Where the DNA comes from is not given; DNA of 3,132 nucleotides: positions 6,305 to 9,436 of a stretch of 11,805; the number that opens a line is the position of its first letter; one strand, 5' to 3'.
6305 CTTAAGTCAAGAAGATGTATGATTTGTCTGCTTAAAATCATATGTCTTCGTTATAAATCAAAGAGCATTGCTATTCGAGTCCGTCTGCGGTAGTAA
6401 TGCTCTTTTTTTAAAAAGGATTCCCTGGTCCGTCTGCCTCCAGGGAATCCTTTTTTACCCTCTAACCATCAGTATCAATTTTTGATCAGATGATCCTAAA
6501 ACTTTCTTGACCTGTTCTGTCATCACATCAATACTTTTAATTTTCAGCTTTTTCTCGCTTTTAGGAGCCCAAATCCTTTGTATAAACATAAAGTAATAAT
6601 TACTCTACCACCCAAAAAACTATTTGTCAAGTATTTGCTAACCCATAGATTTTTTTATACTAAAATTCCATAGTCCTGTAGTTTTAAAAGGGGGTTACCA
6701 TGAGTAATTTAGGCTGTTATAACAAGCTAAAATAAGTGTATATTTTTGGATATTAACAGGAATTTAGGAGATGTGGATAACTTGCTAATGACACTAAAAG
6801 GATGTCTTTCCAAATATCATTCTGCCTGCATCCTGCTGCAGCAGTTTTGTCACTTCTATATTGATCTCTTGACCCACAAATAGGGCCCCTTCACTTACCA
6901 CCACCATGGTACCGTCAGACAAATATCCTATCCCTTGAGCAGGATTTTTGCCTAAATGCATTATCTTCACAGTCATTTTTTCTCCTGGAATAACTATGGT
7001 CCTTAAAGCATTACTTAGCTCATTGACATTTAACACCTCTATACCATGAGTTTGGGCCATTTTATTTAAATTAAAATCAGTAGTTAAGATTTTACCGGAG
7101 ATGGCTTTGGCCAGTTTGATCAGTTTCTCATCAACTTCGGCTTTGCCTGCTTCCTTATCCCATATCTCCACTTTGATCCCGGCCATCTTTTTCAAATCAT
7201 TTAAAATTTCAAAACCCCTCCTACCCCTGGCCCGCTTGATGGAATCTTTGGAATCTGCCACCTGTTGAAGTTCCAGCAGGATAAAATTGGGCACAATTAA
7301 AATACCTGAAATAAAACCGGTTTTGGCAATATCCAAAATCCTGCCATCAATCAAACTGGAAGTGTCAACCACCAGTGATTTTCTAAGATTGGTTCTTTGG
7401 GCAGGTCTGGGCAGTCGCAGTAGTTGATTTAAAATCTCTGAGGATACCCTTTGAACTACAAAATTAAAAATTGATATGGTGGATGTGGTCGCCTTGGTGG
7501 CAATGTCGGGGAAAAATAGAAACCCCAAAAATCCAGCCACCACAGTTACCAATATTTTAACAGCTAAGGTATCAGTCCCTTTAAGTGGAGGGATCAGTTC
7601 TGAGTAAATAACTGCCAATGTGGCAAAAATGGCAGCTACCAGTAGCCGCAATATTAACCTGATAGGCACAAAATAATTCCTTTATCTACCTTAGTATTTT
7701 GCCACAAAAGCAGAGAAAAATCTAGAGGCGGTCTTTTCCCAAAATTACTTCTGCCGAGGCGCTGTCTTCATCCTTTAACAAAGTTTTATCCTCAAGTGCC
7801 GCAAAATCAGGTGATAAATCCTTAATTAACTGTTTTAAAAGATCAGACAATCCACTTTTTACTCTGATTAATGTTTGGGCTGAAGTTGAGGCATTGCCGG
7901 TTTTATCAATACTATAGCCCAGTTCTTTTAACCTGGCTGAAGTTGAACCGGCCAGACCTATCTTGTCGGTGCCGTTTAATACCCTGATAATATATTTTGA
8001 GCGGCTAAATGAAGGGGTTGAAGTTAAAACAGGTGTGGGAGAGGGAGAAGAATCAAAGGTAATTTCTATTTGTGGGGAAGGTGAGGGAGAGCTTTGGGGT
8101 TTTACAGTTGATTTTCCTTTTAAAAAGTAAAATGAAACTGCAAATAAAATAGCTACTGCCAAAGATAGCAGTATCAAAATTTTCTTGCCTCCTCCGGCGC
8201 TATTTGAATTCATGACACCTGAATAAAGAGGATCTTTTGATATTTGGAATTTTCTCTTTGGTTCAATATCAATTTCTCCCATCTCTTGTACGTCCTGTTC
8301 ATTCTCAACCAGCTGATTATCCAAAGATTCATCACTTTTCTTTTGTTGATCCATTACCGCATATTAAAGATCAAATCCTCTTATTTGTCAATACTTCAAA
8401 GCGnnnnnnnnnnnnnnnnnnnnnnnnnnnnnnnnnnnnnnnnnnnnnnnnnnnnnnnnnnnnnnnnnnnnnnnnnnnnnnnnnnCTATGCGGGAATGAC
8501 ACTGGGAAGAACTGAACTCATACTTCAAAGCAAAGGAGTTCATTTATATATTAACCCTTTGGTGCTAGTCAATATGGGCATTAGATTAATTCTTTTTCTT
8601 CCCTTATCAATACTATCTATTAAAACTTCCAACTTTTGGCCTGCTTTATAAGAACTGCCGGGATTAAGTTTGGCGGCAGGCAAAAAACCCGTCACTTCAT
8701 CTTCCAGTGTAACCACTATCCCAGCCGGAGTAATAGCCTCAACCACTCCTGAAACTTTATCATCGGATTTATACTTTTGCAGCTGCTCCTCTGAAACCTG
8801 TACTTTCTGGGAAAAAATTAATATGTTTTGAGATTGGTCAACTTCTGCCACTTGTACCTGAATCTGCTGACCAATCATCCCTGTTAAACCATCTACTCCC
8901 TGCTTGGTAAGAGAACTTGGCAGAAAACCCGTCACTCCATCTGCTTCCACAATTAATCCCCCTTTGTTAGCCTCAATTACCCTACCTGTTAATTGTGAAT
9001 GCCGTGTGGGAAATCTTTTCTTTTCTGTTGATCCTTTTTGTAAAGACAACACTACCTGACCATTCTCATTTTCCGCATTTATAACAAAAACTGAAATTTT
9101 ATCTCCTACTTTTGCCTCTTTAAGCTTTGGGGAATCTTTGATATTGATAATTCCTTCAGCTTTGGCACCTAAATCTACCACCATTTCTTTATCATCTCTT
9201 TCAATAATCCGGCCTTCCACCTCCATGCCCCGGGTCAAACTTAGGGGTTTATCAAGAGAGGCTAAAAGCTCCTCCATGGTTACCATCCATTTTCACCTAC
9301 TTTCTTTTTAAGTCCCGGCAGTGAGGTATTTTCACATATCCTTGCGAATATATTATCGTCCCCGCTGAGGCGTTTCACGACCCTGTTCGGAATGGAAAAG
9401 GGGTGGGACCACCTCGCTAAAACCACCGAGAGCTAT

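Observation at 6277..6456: Promoter-to-terminator unit encoding three stem-loops that all display GUCUGC in the loop: candidate undescribed sRNA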

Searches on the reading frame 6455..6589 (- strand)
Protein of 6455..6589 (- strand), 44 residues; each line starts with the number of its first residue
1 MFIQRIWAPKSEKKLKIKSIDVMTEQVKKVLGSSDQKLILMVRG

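Call 20: search_protein_families(library=pfam, max_evalue=10, proteins=[window:6458-6589:-])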
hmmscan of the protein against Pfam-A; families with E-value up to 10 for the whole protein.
seq(44 aa): 1 family
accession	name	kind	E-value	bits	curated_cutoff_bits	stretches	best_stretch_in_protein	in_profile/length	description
PF22779.3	OB_SHLD2_2nd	-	0.042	14.3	27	1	15-42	10-37/82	Shieldin complex subunit 2, second OB fold domain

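Call 43: search_protein_families(library=ncbifam, max_evalue=10, proteins=[window:6458-6589:-])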
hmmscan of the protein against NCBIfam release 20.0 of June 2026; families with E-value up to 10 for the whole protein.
seq(44 aa): 0 families

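Call 64: find_homologous_proteins(query=window:6455-6589:-, max_evalue=0.01)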
Query window:6455-6589:- (44 aa): 2 proteins with E <= 0.01 among 2 candidates.
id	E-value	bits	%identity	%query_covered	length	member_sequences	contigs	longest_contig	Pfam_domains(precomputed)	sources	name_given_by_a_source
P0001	2.8e-19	83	100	100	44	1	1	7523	-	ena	-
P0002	2.0e-5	41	57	100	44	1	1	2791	-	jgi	-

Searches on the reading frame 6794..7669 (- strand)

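Call 8: search_protein_families(library=pfam, proteins=[window:6794-7669:-])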
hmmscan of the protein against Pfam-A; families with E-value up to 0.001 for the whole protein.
window:6794-7669:- (291 aa): 2 families
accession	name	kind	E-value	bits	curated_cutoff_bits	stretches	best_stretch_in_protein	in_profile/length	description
PF01938.26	TRAM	-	4.6e-06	26.8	21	1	228-280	4-55/61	TRAM domain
PF01850.27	PIN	-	0.00026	22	23.6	1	100-205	2-118/120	PIN domain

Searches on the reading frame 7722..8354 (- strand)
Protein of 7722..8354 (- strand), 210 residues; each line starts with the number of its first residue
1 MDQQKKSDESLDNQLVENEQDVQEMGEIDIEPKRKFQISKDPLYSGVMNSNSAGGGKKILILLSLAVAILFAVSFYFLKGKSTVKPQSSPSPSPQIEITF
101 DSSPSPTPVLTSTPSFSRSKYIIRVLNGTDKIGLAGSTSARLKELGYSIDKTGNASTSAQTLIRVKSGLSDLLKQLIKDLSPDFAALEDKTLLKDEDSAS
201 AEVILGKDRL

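Call 8: search_protein_families(library=pfam, proteins=[window:7722-8354:-])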
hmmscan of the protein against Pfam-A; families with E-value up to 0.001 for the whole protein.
window:7722-8354:- (210 aa): 1 family
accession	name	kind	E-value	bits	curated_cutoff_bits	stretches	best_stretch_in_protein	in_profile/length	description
PF13399.11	LytR_C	-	2.5e-09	38.3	22.2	1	123-208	4-85/86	LytR cell envelope-related transcriptional attenuator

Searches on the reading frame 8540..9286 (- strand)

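Call 8: search_protein_families(library=pfam, proteins=[window:8540-9286:-])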
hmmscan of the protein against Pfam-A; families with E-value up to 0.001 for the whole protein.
window:8540-9286:- (248 aa): 3 families
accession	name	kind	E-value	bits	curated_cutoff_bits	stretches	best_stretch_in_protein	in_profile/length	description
PF00575.29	S1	-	4.7e-25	88.2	22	3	172-235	2-71/74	S1 RNA binding domain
PF23459.1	S1_RRP5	-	5.3e-07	30.5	27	0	174-230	3-65/72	RRP5 S1 domain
PF13509.12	S1_2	-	7.5e-06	26.4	21.8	0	26-68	8-48/61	S1 domain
